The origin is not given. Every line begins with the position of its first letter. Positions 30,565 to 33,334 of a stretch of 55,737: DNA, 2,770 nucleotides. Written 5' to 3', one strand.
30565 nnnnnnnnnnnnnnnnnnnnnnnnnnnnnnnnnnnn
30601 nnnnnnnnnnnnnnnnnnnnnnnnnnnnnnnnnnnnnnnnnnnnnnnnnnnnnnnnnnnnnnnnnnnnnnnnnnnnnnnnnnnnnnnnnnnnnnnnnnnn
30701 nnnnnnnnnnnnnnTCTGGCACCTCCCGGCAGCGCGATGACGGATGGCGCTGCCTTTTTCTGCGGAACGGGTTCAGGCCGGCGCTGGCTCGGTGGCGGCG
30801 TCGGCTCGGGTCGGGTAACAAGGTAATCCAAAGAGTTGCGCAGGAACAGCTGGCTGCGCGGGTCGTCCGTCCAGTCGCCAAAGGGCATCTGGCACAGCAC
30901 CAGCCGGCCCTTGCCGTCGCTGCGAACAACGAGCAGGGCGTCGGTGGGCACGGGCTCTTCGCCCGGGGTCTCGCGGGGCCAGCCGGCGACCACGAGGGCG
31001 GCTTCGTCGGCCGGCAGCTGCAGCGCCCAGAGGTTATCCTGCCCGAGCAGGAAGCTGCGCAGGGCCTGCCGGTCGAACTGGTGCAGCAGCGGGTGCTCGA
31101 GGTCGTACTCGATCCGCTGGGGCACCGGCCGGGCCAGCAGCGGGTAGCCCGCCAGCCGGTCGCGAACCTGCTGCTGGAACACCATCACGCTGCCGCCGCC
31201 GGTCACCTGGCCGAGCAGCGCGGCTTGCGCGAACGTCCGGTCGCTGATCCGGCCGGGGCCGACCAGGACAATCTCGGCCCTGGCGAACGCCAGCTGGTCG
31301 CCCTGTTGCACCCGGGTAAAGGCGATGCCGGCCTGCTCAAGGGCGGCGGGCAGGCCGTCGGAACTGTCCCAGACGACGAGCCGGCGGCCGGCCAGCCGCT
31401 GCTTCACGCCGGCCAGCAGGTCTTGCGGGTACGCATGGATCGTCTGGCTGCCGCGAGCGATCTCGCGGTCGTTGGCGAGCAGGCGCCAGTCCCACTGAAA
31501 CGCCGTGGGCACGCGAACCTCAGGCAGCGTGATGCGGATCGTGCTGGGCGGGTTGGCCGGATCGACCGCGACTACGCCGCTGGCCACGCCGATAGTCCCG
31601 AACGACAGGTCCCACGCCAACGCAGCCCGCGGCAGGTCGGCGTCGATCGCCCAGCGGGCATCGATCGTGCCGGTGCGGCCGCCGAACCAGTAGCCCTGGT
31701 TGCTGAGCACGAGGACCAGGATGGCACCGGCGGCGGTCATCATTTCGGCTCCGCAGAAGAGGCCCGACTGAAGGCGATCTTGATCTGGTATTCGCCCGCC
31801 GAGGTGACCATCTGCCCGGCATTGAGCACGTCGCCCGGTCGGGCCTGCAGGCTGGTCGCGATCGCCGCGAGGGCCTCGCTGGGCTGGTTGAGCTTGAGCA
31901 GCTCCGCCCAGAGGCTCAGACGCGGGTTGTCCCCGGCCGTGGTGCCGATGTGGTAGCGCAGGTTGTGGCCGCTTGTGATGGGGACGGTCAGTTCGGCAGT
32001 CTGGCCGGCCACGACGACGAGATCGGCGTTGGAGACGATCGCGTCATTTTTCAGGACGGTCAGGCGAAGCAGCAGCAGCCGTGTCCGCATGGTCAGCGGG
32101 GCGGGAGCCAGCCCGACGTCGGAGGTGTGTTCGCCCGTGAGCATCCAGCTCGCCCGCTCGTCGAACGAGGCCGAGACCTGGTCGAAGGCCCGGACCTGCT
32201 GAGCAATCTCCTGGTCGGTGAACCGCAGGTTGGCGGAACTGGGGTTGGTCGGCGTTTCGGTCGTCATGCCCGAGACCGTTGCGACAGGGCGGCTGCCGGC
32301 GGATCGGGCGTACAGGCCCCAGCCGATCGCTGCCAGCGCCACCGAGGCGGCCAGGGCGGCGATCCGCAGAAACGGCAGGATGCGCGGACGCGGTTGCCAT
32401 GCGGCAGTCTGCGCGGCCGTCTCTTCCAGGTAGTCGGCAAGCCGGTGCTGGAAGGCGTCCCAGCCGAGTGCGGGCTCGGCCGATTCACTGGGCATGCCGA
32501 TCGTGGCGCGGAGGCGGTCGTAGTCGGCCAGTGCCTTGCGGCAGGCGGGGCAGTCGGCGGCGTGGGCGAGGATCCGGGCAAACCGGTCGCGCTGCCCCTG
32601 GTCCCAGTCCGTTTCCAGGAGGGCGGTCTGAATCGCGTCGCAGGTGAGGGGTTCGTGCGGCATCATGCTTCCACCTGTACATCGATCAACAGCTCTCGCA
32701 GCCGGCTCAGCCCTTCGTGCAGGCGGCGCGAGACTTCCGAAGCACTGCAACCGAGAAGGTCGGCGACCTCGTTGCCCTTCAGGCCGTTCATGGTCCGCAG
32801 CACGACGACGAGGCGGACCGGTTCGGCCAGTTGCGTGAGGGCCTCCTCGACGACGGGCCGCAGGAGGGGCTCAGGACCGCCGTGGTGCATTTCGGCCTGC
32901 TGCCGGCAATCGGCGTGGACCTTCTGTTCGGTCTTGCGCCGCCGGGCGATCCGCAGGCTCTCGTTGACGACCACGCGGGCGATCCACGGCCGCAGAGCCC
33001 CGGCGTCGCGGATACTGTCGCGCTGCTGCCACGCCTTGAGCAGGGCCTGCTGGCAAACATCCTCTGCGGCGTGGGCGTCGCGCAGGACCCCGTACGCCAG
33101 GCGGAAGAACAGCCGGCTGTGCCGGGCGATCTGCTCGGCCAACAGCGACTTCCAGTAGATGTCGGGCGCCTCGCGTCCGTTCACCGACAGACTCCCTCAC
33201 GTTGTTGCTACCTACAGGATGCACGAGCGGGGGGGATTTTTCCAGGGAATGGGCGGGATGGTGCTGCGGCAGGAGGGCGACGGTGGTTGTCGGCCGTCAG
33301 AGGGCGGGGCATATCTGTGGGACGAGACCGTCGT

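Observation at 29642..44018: ECF-sigma-linked locus encoding a tandem array of giant modular exported paralogs: candidate undescribed envelope system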

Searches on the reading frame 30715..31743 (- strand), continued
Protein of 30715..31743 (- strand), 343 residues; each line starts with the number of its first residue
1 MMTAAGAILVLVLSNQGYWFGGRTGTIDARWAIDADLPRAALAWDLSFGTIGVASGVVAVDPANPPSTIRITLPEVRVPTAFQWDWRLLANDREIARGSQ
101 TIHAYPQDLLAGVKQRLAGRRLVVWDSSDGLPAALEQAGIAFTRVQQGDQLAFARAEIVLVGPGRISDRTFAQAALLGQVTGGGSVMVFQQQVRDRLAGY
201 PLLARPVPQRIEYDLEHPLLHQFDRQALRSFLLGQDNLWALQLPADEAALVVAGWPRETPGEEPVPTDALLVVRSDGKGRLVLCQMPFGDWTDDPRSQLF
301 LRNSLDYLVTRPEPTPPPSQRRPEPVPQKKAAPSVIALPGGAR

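Call 83: search_protein_families(library=padloc, proteins=[window:30715-31743:-], max_evalue=0.01)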
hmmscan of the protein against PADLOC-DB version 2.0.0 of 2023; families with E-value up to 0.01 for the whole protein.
window:30715-31743:- (343 aa): 0 families

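Call 84: search_protein_families(library=pfam, proteins=[L032:12229-15273:+, L034:16060-19251:+, L033:13918-19158:+, L036:536-2800:+, L036:2797-4629:+, L035:11833-13116:+, L035:9603-10709:-], max_evalue=0.01)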
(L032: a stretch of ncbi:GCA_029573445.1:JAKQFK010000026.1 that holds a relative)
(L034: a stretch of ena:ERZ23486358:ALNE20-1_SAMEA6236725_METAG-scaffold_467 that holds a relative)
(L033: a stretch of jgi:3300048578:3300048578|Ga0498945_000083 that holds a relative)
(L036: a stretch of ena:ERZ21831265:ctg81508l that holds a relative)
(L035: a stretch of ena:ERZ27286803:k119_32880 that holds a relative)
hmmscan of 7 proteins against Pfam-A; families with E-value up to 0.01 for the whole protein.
L032:12229-15273:+ (1014 aa): 0 families

L034:16060-19251:+ (1063 aa): 2 families
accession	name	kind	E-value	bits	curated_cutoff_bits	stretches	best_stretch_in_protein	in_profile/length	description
PF03783.19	CsgG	-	1.4e-06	28.2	20.8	0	250-295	54-98/210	Curli production assembly/transport component CsgG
PF13424.12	TPR_12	-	0.0013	19.4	30.1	0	636-692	15-68/77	Tetratricopeptide repeat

L033:13918-19158:+ (1746 aa): 7 families
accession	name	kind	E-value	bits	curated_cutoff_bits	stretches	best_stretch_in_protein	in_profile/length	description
PF12796.13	Ank_2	-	8.2e-87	286.4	27.3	7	1043-1119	14-87/90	Ankyrin repeats (3 copies)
PF00023.36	Ank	-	8.9e-77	249.1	21.1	7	1061-1089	4-32/33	Ankyrin repeat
PF13637.12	Ank_4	-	1.3e-59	197.3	22.7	6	1065-1112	3-50/50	Ankyrin repeats (many copies)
PF13857.12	Ank_5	-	4.4e-52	174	27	4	1052-1094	9-50/56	Ankyrin repeats (many copies)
PF13606.12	Ank_3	-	6.8e-49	157.9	22.3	1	1092-1118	2-28/30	Ankyrin repeat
PF24521.3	Ank_KRIT1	-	2.8e-14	53.5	80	1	1477-1590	17-131/149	KRIT1 ankyrin-repeats domain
PF23745.1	ANK_LRRK2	-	4.5e-07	30.2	27.5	0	1049-1123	21-95/130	LRRK2 ANK repeat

L036:536-2800:+ (754 aa): 1 family
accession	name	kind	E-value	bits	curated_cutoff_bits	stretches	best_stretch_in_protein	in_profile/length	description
PF12679.13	ABC2_membrane_2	-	0.00044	20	27.2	1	48-156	8-132/283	ABC-2 family transporter protein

L036:2797-4629:+ (610 aa): 0 families

L035:11833-13116:+ (427 aa): 0 families

L035:9603-10709:- (368 aa): 12 families
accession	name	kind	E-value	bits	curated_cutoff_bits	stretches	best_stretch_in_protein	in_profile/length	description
PF13432.12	TPR_16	-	3.4e-09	37.4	32.7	1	182-240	1-59/65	Tetratricopeptide repeat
PF07719.23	TPR_2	-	5.2e-09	36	27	0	182-211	5-34/34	Tetratricopeptide repeat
PF13414.12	TPR_11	-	1e-08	35.1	26.8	1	185-225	1-41/42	TPR repeat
PF13174.12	TPR_6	-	1.9e-08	34.9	26.3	0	182-210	4-32/33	Tetratricopeptide repeat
PF13181.12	TPR_8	-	7.1e-08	32.5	25.7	0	182-211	5-34/34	Tetratricopeptide repeat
PF13428.12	TPR_14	-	8.8e-08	32.5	23.5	0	326-356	7-37/44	Tetratricopeptide repeat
PF00515.34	TPR_1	-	1.7e-07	31.2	27.8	1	184-211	7-34/34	Tetratricopeptide repeat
PF14559.12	TPR_19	-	5.5e-07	30.3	25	1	191-231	4-44/68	Tetratricopeptide repeat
PF13371.12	TPR_9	-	4.4e-05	23.9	35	0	193-255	10-72/73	Tetratricopeptide repeat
PF17680.6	FlgO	-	0.00058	20.2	22.6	1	100-141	85-126/130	FlgO protein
PF13431.12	TPR_17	-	0.0029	18.2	24.4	0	201-229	2-30/34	Tetratricopeptide repeat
PF12895.13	ANAPC3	-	0.0048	17.6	27.2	0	193-231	4-42/82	Anaphase-promoting complex, cyclosome, subunit 3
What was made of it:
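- On TPR repeats (helical region): Only weak TPR hits occur in two N-only paralogs elsewhere (call 84).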

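Call 89: search_protein_families(library=pfam, proteins=[L032:9105-10004:+, L033:9163-9996:+, L034:9063-9998:+, L036:5469-6527:+, L037:9063-9998:+, L038:9087-9998:+], max_evalue=0.1)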
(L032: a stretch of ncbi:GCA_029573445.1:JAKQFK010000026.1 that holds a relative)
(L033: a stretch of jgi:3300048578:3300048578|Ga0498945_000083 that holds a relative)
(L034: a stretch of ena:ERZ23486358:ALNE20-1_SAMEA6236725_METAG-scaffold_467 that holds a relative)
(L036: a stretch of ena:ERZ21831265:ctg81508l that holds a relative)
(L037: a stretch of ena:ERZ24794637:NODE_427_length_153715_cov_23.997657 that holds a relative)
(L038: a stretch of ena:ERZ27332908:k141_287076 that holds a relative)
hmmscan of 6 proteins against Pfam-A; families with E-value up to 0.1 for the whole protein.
L032:9105-10004:+ (299 aa): 0 families

L033:9163-9996:+ (277 aa): 1 family
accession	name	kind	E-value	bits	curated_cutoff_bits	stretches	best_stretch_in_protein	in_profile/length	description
PF13490.11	zf-HC2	-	0.043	14.4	22.2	0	21-37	19-35/35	Putative zinc-finger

L034:9063-9998:+ (311 aa): 0 families

L036:5469-6527:+ (352 aa): 1 family
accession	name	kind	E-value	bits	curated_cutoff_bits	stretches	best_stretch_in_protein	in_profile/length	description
PF13490.11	zf-HC2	-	0.064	13.8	22.2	0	3-37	1-35/35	Putative zinc-finger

L037:9063-9998:+ (311 aa): 0 families

L038:9087-9998:+ (303 aa): 0 families
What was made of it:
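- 31740..32666 (-): Anti-sigma factor (308 aa). It has a cytoplasmic HxxxCxxC motif, one transmembrane helix and a ~190-aa periplasmic domain specific to this cluster. Pfam zf-HC2 is only sub-threshold in orthologues (call 89).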

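Call 97: find_encoding_contigs(protein=P0177, flank=10000, max_places=1)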
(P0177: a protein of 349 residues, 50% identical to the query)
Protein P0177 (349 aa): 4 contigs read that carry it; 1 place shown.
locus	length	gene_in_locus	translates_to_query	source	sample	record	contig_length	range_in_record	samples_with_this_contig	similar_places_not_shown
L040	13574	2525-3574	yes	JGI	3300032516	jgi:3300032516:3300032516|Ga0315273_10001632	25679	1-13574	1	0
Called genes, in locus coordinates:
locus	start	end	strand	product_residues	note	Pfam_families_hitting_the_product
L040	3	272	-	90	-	?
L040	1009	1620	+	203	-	PF04542:Sigma70_r2 (faint), PF08281:Sigma70_r4_2, PF04545:Sigma70_r4 (weak)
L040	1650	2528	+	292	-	-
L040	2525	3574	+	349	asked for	-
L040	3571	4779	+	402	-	PF03783:CsgG (weak)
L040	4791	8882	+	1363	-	-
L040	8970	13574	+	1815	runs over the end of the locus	PF02369:Big_1 (faint), PF11974:bMG3 (faint), PF13715:CarbopepD_reg_2 (faint), PF13620:CarboxypepD_reg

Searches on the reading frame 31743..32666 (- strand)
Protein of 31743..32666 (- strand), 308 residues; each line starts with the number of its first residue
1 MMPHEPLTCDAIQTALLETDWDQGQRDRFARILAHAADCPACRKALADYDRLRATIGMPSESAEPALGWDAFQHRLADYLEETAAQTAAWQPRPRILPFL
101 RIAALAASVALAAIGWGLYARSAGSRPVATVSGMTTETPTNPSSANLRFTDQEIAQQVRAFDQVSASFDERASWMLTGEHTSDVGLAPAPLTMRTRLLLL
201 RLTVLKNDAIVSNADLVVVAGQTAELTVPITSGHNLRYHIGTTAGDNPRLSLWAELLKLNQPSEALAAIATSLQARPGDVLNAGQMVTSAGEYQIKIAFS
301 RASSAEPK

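Call 7: search_protein_families(library=pfam, proteins=[window:31743-32666:-], max_evalue=0.1)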
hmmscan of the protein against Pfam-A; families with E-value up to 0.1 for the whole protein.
window:31743-32666:- (308 aa): 0 families

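Call 8: search_protein_families(library=ncbifam, proteins=[window:31743-32666:-], max_evalue=0.1)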
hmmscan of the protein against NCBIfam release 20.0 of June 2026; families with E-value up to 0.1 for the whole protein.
window:31743-32666:- (308 aa): 1 family
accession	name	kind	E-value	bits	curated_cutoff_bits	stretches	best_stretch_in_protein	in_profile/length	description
NF052375.1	antisigma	equivalog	0.00025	21.1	100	1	30-123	16-109/217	anti-sigma factor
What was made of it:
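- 31740..32666 (-): NCBIfam 'anti-sigma' matches weakly at 2.5e-4 (call 8).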

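Call 83: search_protein_families(library=padloc, proteins=[window:31743-32666:-], max_evalue=0.01)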
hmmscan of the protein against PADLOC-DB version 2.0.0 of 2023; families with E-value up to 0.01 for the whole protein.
window:31743-32666:- (308 aa): 0 families

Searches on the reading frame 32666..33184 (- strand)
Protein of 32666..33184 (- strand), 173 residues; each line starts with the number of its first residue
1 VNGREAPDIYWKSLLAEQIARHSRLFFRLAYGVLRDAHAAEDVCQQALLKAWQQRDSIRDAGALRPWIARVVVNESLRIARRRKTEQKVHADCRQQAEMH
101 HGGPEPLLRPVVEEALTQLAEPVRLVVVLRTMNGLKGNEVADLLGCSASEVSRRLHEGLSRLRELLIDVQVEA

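Call 7: search_protein_families(library=pfam, proteins=[window:32666-33184:-], max_evalue=0.1)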
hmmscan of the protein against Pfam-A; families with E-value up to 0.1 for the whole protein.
window:32666-33184:- (173 aa): 7 families
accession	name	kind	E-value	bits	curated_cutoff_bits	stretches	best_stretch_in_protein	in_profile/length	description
PF04542.20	Sigma70_r2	-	3.1e-13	49.7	24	1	19-84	2-69/71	Sigma-70 region 2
PF08281.18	Sigma70_r4_2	-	2.5e-08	33.9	25.7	1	112-162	4-54/54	Sigma-70, region 4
PF04545.22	Sigma70_r4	-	1e-06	28.6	24.1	1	115-164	1-50/50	Sigma-70, region 4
PF07638.17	Sigma70_ECF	-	1.2e-05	25.7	21.1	1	48-156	65-173/185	ECF sigma factor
PF13384.12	HTH_23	-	0.0031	17.7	24.6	1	121-156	4-39/50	Homeodomain-like domain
PF13560.12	HTH_31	-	0.015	16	27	1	129-153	9-33/64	Helix-turn-helix domain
PF13518.12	HTH_28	-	0.085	13.4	25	0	124-153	2-31/52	Helix-turn-helix domain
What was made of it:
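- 32663..33184 (-): ECF (group 4) sigma-70 factor, 173 aa. Pfam Sigma70_r2 3e-13, Sigma70_r4_2 2.5e-8, Sigma70_ECF 1.2e-5 (call 7).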

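Call 8: search_protein_families(library=ncbifam, proteins=[window:32666-33184:-], max_evalue=0.1)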
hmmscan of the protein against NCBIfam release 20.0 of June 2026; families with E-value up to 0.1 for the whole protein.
window:32666-33184:- (173 aa): 95 families (the best 25 are shown)
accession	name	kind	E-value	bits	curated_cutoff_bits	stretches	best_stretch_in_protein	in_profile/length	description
TIGR02983.1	SigE-fam_strep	subfamily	1.7e-29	102.8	141.55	1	16-166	9-158/162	SigE family RNA polymerase sigma factor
NF008888.0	PRK11922.1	equivalog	9.5e-26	90.8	204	1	18-166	35-196/231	RNA polymerase sigma factor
NF053879.1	RNAPolSigSigVBac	equivalog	1.9e-22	79.7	190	1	12-168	3-157/160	RNA polymerase sigma factor SigV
TIGR02985.1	Sig70_bacteroi1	subfamily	1.7e-20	73.9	126.4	1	22-166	10-162/162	RNA polymerase sigma-70 factor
NF058625.1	sigma_PG0214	equivalog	2.7e-20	72.7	130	1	18-169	9-164/170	GFO_1088 family ECF-type sigma factor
TIGR02937.1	sigma70-ECF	superfamily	6.4e-20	71.4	42.9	1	15-166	3-165/165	sigma-70 family RNA polymerase sigma factor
NF004113.0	PRK05602.1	equivalog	1.5e-19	70.4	208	1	19-169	51-204/211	RNA polymerase sigma factor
NF009170.0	PRK12517.1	subfamily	1.3e-18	67.1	197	1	24-167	34-177/188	RNA polymerase sigma factor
NF007227.0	PRK09645.1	subfamily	2e-18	66.9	202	1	14-170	14-174/177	sigma-70 family RNA polymerase sigma factor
NF007225.0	PRK09643.1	equivalog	3.7e-17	62.7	190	1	16-170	30-186/204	RNA polymerase sigma factor SigM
TIGR02959.1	SigZ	equivalog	7.2e-16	58.5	168.65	1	35-168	17-150/170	RNA polymerase sigma factor SigZ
NF007223.0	PRK09641.1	equivalog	3.3e-15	56.4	209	2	21-99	26-104/187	RNA polymerase sigma factor SigW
NF009164.0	PRK12511.1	equivalog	6.4e-15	55.1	185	1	28-165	19-158/182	RNA polymerase sigma factor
NF009166.1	PRK12513.1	equivalog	9.5e-15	54.8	206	1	19-171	28-191/193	RNA polymerase sigma factor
NF009172.0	PRK12519.1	subfamily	1.5e-14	54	222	1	15-168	31-191/194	RNA polymerase sigma factor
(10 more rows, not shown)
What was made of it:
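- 32663..33184 (-): NCBIfam TIGR02937 is above its cut-off (call 8).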
